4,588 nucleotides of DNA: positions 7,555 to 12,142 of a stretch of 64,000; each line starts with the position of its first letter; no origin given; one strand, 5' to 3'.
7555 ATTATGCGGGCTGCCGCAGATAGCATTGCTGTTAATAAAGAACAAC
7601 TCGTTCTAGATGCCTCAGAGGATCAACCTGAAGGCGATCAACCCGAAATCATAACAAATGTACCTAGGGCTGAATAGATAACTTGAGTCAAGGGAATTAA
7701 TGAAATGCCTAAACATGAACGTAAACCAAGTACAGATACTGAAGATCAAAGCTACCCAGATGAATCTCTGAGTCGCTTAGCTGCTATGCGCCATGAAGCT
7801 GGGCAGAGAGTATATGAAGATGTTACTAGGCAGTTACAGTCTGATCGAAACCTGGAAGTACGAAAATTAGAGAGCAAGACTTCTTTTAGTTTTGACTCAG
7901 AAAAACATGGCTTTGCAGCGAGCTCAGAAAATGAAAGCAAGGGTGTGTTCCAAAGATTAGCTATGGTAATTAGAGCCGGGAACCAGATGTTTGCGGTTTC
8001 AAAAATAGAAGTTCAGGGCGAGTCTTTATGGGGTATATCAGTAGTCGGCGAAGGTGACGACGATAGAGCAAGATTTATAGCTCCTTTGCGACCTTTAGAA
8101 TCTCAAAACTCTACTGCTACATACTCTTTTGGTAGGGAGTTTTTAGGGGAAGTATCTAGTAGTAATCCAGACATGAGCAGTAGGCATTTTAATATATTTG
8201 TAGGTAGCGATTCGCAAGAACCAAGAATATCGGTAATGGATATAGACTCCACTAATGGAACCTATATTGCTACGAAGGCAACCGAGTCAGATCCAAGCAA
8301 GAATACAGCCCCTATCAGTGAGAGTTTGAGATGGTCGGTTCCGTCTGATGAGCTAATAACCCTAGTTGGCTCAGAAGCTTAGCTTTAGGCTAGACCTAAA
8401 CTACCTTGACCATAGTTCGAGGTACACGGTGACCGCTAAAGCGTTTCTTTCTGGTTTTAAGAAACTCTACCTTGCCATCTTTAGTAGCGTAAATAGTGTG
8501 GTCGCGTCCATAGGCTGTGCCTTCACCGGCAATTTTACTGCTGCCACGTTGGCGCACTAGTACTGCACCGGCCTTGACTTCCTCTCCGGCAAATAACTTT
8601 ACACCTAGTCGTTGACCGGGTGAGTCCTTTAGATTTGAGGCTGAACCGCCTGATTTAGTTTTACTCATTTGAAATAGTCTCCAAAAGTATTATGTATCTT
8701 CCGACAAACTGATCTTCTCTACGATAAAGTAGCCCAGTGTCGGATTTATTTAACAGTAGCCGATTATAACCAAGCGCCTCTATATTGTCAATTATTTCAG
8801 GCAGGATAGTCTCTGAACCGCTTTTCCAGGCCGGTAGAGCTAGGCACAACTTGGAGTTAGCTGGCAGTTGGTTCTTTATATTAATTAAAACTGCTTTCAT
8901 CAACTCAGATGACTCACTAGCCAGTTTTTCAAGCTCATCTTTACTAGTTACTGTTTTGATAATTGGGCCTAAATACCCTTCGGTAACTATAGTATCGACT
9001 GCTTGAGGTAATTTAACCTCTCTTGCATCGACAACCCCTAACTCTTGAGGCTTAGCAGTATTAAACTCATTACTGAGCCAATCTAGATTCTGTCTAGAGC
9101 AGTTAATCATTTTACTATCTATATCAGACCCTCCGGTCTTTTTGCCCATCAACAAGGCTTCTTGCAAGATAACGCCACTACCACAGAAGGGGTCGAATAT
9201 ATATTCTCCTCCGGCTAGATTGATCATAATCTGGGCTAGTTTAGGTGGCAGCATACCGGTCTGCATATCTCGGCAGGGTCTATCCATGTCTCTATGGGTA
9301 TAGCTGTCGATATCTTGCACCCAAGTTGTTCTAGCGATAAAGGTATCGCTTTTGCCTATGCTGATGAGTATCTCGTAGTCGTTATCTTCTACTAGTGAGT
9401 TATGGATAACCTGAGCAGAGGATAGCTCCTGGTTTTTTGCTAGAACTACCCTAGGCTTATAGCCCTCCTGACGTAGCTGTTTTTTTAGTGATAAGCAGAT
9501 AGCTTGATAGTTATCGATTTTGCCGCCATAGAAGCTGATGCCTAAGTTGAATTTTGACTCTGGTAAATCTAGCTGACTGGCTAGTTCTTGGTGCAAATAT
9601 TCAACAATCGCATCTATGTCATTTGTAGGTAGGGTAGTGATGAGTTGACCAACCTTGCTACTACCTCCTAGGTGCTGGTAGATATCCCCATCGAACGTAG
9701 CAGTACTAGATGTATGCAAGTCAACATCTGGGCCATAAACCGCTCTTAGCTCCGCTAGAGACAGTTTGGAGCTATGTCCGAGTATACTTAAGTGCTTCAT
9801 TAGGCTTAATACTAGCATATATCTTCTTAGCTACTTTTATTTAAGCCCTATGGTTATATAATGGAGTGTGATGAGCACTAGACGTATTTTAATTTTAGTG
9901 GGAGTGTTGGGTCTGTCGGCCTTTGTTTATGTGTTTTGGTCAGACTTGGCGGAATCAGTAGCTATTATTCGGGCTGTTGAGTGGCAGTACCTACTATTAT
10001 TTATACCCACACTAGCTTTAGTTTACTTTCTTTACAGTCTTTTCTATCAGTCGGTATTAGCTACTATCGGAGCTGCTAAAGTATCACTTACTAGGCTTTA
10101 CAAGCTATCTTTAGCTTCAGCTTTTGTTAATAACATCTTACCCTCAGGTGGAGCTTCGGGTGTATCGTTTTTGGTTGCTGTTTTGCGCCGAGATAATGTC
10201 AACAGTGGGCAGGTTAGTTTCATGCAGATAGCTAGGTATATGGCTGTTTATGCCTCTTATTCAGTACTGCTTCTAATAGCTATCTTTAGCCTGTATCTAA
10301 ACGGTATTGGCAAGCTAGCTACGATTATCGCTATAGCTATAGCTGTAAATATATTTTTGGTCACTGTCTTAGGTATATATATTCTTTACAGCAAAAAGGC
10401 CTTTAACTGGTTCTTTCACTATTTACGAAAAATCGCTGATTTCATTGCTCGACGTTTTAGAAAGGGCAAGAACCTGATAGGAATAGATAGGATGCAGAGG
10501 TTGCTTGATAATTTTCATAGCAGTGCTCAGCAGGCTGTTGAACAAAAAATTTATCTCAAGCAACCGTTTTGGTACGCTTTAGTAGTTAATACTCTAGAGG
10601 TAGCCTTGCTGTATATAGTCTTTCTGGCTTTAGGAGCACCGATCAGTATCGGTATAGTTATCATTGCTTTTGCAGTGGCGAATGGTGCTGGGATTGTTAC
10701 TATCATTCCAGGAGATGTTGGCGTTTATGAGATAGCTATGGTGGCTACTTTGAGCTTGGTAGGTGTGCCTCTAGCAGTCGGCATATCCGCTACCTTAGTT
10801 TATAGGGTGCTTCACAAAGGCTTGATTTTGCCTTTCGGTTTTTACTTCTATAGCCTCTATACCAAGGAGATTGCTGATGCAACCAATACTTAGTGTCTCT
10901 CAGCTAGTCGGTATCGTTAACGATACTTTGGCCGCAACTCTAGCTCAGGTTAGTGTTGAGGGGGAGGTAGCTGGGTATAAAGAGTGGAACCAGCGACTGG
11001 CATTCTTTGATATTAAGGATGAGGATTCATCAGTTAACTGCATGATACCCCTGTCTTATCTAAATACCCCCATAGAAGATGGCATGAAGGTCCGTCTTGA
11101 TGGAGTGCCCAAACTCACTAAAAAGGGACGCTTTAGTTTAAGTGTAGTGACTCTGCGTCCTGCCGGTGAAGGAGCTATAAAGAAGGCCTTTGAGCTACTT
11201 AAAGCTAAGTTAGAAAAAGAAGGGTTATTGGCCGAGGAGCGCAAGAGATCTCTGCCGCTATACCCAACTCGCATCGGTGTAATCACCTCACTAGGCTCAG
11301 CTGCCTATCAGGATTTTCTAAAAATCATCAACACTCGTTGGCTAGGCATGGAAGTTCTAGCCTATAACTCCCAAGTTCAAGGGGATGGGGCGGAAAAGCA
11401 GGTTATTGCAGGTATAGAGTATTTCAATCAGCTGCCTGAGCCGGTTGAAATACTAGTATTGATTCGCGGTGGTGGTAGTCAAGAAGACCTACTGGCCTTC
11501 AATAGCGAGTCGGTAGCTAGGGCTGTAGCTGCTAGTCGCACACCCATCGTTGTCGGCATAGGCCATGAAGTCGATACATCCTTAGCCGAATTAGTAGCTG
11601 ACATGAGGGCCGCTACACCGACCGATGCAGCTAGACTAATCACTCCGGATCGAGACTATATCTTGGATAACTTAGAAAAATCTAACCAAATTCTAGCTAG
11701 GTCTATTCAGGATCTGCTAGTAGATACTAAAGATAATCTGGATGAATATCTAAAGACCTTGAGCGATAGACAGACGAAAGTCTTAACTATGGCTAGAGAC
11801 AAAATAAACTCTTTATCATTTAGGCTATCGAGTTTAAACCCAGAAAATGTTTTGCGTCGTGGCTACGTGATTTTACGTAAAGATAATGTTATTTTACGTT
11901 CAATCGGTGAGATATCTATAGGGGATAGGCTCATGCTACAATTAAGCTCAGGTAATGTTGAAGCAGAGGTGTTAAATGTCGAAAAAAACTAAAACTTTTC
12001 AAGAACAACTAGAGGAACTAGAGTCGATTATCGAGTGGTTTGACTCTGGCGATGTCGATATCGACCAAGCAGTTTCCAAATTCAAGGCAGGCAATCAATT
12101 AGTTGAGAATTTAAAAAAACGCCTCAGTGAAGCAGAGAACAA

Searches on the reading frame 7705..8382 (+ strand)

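Call 69: search_protein_families(library=pfam, proteins=[window:7705-8382:+], max_evalue=0.0001)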
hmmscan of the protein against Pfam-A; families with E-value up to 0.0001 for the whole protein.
window:7705-8382:+ (225 aa): 1 family
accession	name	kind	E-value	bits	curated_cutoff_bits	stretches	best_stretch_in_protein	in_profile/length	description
PF00498.31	FHA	-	2.2e-05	25.2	20.7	1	140-192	1-50/67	FHA domain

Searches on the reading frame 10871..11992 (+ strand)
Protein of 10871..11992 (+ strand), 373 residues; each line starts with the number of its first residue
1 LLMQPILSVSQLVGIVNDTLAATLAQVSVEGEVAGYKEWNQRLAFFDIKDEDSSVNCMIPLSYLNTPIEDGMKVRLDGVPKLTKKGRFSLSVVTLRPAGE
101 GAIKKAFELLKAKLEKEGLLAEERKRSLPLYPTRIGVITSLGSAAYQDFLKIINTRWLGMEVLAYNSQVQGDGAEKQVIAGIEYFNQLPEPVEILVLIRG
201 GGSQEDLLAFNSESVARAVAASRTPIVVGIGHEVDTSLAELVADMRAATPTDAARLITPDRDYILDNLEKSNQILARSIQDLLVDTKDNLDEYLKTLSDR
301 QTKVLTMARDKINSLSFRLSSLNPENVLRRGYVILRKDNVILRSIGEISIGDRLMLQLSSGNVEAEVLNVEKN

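Call 69: search_protein_families(library=pfam, proteins=[window:10871-11992:+], max_evalue=0.0001)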
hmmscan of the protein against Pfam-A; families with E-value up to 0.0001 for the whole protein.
window:10871-11992:+ (373 aa): 3 families
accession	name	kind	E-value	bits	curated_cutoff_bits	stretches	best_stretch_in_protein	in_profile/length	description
PF02601.20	Exonuc_VII_L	-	1.5e-74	251.7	35.9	2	119-313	1-193/315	Exonuclease VII, large subunit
PF13742.12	tRNA_anti_2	-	1.1e-12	48.4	27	1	7-94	1-93/95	OB-fold nucleic acid binding domain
PF01336.31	tRNA_anti-codon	-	4e-06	27.1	27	1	27-92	1-69/75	OB-fold nucleic acid binding domain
